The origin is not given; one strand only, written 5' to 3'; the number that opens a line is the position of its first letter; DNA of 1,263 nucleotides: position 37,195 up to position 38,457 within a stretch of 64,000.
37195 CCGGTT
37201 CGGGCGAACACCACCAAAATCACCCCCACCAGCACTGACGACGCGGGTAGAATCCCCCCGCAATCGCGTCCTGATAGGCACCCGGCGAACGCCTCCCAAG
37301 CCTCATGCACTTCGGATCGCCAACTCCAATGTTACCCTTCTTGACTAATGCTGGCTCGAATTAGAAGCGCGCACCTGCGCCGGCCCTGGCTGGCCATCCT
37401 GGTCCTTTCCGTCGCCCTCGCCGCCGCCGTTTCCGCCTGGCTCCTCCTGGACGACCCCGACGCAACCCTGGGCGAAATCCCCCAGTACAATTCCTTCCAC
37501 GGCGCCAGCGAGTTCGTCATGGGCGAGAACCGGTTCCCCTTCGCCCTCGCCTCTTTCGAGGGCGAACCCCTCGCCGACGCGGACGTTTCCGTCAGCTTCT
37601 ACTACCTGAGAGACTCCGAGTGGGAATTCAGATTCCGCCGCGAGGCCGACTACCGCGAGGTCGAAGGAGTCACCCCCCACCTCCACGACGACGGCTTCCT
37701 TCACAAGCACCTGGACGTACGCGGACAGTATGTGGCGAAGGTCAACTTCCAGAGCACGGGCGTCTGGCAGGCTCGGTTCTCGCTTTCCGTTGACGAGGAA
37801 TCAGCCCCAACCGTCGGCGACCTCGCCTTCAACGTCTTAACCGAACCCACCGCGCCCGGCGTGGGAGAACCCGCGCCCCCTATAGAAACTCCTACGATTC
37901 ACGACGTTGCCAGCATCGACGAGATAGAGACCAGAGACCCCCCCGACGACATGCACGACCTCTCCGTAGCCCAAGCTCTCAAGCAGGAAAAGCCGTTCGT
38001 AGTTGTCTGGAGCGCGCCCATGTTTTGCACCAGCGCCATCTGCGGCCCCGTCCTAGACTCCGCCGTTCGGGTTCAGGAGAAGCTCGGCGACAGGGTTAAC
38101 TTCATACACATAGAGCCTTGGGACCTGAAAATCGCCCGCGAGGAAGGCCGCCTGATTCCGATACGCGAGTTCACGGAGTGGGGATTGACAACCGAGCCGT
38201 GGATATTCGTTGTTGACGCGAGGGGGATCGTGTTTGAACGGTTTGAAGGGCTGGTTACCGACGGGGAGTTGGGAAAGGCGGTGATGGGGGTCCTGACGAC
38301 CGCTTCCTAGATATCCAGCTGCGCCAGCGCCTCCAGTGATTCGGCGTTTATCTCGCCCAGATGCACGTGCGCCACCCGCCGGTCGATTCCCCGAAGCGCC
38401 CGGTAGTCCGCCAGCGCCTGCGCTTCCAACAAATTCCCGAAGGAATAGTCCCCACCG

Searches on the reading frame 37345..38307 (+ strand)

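Call 55: search_protein_families(library=pfam, proteins=[window:37345-38307:+], max_evalue=0.01)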
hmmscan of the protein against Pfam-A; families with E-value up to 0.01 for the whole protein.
window:37345-38307:+ (321 aa): 1 family
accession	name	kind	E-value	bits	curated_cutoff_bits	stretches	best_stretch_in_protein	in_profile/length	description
PF13115.11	YtkA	-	0.0013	19.8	25.9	0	125-142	64-81/85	YtkA-like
